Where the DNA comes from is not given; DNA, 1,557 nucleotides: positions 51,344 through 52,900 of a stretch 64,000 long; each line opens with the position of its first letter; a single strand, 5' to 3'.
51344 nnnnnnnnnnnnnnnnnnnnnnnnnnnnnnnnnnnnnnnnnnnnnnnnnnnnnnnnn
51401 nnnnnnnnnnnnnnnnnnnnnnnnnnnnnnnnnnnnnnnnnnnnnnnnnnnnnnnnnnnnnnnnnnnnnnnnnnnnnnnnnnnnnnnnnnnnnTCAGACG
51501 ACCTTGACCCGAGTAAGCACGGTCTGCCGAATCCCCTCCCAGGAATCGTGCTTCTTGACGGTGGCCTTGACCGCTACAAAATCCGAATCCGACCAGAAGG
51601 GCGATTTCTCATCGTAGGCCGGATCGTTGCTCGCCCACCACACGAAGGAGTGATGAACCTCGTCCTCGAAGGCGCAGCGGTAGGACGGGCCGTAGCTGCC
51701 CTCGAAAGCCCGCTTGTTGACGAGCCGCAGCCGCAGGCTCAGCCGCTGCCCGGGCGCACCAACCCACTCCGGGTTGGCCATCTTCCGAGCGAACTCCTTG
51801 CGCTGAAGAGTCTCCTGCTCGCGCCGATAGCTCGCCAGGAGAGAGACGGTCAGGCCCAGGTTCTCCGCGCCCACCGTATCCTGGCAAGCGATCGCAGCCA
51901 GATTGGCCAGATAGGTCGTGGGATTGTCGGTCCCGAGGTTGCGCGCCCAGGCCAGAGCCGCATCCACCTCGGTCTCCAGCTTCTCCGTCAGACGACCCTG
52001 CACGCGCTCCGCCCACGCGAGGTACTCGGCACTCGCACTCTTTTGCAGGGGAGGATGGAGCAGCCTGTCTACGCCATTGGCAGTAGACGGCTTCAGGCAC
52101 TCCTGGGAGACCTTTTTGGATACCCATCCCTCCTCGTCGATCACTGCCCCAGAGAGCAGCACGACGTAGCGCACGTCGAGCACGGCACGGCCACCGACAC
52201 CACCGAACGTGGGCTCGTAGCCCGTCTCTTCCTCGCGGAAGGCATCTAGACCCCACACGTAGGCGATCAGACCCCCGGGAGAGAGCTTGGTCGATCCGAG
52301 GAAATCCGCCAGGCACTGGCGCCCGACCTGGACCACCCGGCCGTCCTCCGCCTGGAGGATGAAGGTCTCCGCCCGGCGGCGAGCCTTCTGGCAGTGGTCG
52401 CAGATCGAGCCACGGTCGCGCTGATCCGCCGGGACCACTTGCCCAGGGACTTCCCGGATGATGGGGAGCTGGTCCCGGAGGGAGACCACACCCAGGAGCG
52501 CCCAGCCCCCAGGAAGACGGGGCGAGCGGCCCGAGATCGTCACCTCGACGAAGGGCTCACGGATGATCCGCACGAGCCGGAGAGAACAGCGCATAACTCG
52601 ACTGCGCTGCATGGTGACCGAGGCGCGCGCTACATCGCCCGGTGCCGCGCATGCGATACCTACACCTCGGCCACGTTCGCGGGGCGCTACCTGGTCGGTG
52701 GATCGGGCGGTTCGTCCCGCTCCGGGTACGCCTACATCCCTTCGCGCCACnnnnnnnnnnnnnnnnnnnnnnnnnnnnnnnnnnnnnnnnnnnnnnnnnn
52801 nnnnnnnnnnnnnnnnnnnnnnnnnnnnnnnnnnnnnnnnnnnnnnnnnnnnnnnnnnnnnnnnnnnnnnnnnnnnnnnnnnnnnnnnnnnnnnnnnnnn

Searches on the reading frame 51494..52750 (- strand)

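Call 13: search_protein_families(library=phrogs, proteins=[window:51494-52750:-], max_evalue=0.001)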
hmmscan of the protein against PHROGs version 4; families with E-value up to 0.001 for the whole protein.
window:51494-52750:- (418 aa): 4 families
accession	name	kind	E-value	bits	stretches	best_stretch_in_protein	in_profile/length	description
phrog_2319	-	unknown function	2.3e-48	166.5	1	64-417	55-396/399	-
phrog_30451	-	unknown function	2e-08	35.1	1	321-417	182-279/287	-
phrog_3628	-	unknown function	6.6e-08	33.1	1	309-418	156-256/257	-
phrog_27218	-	unknown function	9.2e-06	26.6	1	319-415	99-187/192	-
